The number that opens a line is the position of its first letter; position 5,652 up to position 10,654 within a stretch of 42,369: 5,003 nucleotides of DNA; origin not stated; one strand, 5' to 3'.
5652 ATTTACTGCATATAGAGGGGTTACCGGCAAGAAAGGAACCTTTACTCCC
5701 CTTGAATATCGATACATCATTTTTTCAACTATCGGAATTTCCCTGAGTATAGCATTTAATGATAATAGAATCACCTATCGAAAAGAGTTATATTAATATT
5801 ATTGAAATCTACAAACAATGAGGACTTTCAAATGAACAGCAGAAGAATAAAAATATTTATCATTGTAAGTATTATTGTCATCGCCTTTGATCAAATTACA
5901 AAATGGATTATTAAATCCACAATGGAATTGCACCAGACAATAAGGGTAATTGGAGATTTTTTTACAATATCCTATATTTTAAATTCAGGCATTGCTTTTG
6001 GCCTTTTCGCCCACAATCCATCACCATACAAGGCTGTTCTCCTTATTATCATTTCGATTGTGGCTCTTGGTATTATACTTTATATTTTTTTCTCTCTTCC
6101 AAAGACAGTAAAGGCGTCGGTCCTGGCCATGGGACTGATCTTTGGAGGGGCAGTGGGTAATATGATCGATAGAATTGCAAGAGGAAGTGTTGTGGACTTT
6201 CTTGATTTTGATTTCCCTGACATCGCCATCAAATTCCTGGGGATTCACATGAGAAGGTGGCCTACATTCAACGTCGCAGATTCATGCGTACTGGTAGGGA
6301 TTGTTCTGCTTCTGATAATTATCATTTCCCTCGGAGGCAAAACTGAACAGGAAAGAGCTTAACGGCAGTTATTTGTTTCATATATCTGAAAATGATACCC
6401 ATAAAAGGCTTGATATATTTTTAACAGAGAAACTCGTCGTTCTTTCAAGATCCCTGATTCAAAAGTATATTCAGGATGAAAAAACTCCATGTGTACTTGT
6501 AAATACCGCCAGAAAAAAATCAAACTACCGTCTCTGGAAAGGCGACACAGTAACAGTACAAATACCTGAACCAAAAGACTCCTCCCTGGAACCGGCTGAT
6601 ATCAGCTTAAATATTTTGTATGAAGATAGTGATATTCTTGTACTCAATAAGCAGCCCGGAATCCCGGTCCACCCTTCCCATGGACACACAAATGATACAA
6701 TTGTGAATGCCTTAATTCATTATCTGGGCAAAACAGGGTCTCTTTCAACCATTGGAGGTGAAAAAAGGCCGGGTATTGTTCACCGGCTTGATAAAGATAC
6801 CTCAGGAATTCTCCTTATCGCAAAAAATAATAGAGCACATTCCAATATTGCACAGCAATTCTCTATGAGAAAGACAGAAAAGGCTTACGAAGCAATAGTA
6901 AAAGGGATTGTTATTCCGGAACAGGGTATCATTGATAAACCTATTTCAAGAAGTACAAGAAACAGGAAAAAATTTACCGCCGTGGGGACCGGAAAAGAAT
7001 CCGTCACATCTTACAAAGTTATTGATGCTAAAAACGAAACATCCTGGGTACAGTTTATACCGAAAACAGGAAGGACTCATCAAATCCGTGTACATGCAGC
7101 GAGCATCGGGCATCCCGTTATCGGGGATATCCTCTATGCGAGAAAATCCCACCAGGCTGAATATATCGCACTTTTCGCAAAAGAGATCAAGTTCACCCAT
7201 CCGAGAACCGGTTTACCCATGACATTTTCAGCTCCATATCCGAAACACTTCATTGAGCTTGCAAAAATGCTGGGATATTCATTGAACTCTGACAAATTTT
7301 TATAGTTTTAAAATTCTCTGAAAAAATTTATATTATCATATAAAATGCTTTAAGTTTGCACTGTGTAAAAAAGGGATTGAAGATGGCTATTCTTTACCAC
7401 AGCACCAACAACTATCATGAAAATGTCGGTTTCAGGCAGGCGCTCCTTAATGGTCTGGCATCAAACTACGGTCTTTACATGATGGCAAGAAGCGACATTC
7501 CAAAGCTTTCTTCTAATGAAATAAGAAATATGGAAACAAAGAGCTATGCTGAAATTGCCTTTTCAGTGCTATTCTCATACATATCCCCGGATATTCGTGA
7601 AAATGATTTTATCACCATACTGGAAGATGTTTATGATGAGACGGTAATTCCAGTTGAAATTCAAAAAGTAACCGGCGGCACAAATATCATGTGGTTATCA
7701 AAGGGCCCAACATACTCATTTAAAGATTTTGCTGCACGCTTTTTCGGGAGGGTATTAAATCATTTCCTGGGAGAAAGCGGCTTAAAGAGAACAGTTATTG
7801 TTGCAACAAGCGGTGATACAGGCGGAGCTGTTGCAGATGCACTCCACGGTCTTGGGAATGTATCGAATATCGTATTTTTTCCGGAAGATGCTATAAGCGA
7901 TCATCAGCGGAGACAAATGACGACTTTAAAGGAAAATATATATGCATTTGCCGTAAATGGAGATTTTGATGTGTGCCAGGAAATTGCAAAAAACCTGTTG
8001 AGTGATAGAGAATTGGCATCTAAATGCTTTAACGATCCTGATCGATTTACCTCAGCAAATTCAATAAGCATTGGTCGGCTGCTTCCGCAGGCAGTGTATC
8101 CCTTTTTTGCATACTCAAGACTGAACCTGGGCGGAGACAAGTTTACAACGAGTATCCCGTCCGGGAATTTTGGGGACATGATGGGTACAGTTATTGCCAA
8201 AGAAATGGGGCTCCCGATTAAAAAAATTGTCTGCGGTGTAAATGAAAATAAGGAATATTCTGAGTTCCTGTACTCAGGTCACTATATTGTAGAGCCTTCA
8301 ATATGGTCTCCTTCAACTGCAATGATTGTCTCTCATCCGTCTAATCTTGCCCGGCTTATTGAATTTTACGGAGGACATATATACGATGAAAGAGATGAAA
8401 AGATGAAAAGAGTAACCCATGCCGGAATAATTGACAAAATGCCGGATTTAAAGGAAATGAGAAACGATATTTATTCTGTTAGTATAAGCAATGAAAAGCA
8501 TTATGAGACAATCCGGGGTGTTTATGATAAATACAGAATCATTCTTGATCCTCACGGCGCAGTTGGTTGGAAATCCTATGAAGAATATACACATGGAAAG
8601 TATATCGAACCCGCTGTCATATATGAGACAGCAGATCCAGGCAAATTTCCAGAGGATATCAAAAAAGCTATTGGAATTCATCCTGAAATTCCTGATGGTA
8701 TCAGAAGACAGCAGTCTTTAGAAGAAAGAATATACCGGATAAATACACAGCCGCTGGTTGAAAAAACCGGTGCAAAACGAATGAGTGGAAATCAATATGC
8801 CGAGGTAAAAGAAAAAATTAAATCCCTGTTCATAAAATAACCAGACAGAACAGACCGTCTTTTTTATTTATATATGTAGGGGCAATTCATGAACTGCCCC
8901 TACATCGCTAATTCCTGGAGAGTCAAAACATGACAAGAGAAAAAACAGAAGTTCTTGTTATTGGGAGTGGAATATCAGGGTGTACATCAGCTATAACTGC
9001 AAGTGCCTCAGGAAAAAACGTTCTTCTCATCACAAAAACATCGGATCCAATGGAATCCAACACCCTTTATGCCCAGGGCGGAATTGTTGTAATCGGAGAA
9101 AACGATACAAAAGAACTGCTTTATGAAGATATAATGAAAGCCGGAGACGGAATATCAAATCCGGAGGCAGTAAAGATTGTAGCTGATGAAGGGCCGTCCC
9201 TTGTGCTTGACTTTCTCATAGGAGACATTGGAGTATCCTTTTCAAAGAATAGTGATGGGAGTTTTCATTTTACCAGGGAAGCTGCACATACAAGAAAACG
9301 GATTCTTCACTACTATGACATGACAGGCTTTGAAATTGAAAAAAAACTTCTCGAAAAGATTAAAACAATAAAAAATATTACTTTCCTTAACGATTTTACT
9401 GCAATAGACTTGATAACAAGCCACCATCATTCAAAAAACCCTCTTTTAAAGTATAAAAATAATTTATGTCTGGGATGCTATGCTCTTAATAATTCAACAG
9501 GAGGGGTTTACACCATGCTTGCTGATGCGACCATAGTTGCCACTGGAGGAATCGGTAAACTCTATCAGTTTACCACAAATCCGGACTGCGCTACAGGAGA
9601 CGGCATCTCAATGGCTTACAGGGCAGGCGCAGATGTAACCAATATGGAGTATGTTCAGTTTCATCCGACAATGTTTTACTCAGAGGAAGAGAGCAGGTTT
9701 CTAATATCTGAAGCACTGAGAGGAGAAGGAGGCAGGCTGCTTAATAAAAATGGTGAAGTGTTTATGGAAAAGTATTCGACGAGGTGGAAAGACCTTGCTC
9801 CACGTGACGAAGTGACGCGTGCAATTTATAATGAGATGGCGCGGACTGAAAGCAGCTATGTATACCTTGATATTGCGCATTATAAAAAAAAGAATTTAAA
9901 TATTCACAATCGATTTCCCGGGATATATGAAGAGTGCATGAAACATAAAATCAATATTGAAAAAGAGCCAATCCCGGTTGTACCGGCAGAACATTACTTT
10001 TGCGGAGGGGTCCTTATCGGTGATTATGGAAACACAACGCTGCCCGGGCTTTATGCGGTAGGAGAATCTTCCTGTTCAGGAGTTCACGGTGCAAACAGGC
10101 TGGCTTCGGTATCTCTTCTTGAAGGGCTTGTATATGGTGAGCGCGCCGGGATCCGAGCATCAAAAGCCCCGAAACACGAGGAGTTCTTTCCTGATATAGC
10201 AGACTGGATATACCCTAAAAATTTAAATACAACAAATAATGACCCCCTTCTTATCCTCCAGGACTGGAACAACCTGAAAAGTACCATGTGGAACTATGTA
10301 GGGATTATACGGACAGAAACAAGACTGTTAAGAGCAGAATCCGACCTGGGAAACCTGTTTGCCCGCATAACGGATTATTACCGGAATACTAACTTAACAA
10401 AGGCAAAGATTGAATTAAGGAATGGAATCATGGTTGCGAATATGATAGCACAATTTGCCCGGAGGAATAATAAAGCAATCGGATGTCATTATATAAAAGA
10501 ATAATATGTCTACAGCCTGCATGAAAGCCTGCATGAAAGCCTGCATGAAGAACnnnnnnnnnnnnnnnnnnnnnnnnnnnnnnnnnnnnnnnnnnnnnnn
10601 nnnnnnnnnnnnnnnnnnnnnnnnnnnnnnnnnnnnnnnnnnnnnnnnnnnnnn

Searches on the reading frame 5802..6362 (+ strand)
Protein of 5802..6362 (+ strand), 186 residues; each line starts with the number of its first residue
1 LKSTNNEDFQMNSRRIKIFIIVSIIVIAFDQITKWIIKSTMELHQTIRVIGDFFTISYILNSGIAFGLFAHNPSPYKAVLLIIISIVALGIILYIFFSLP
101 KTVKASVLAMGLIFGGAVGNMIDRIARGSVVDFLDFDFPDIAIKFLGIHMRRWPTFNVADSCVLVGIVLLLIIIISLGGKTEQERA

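Call 47: search_protein_families(library=pfam, proteins=[window:5802-6362:+], max_evalue=0.00001)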
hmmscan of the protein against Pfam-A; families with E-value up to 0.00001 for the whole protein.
window:5802-6362:+ (186 aa): 1 family
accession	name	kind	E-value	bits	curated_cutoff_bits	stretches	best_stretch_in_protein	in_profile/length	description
PF01252.23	Peptidase_A8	-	9e-40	136.6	25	1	23-175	2-141/142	Signal peptidase (SPase) II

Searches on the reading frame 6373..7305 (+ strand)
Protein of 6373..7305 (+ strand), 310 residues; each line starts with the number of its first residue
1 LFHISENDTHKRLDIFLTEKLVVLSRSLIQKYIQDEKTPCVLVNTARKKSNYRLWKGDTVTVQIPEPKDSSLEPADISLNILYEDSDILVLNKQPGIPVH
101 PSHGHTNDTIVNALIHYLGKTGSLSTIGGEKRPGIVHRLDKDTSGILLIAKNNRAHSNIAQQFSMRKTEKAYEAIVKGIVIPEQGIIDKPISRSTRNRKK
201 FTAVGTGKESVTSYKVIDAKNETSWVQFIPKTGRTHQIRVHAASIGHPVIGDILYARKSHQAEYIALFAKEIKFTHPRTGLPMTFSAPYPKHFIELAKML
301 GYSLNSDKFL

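Call 47: search_protein_families(library=pfam, proteins=[window:6373-7305:+], max_evalue=0.00001)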
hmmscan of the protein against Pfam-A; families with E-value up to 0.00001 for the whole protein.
window:6373-7305:+ (310 aa): 1 family
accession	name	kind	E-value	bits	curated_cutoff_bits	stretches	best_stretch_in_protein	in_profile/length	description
PF00849.27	PseudoU_synth_2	-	5.7e-33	114.7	26.8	1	87-244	1-152/152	RNA pseudouridylate synthase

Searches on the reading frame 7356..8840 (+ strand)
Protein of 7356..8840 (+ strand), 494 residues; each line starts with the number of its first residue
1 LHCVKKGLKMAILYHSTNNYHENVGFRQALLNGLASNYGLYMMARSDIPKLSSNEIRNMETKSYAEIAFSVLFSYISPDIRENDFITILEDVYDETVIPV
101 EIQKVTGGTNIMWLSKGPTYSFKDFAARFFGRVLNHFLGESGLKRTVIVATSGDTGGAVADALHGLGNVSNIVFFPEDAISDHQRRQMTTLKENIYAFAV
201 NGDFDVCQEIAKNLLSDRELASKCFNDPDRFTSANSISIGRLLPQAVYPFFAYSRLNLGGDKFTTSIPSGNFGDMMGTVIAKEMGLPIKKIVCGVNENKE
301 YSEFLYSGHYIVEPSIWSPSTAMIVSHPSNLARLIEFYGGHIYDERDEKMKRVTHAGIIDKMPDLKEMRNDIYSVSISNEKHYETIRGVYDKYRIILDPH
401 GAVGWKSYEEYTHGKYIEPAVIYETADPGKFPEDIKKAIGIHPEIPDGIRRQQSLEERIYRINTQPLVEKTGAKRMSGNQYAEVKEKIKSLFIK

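Call 47: search_protein_families(library=pfam, proteins=[window:7356-8840:+], max_evalue=0.00001)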
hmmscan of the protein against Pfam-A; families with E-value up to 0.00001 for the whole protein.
window:7356-8840:+ (494 aa): 2 families
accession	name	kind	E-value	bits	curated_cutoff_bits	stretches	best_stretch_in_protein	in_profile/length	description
PF14821.11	Thr_synth_N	-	5.1e-18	65.4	25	1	14-93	2-79/79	Threonine synthase N terminus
PF00291.31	PALP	-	1.3e-13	51.4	35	1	117-413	32-279/295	Pyridoxal-phosphate dependent enzyme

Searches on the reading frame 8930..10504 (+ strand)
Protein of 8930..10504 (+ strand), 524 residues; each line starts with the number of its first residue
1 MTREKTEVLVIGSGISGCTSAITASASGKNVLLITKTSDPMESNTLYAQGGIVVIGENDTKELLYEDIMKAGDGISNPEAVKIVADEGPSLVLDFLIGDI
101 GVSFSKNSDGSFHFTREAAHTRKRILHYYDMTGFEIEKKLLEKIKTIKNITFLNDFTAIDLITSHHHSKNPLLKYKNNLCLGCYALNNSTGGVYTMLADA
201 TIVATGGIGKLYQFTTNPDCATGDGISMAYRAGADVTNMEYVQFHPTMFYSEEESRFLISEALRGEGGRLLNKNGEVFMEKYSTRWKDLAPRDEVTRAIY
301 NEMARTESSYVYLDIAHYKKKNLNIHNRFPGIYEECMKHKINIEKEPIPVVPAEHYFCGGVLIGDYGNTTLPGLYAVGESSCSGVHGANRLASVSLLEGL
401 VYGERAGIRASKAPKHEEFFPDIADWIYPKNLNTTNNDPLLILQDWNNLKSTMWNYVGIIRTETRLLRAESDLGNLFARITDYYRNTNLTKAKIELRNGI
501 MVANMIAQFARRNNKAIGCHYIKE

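Call 47: search_protein_families(library=pfam, proteins=[window:8930-10504:+], max_evalue=0.00001)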
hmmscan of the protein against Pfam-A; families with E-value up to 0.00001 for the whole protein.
window:8930-10504:+ (524 aa): 1 family
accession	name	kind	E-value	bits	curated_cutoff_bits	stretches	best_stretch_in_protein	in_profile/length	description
PF00890.30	FAD_binding_2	-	1e-84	285.6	20.4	1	8-396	2-414/414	FAD binding domain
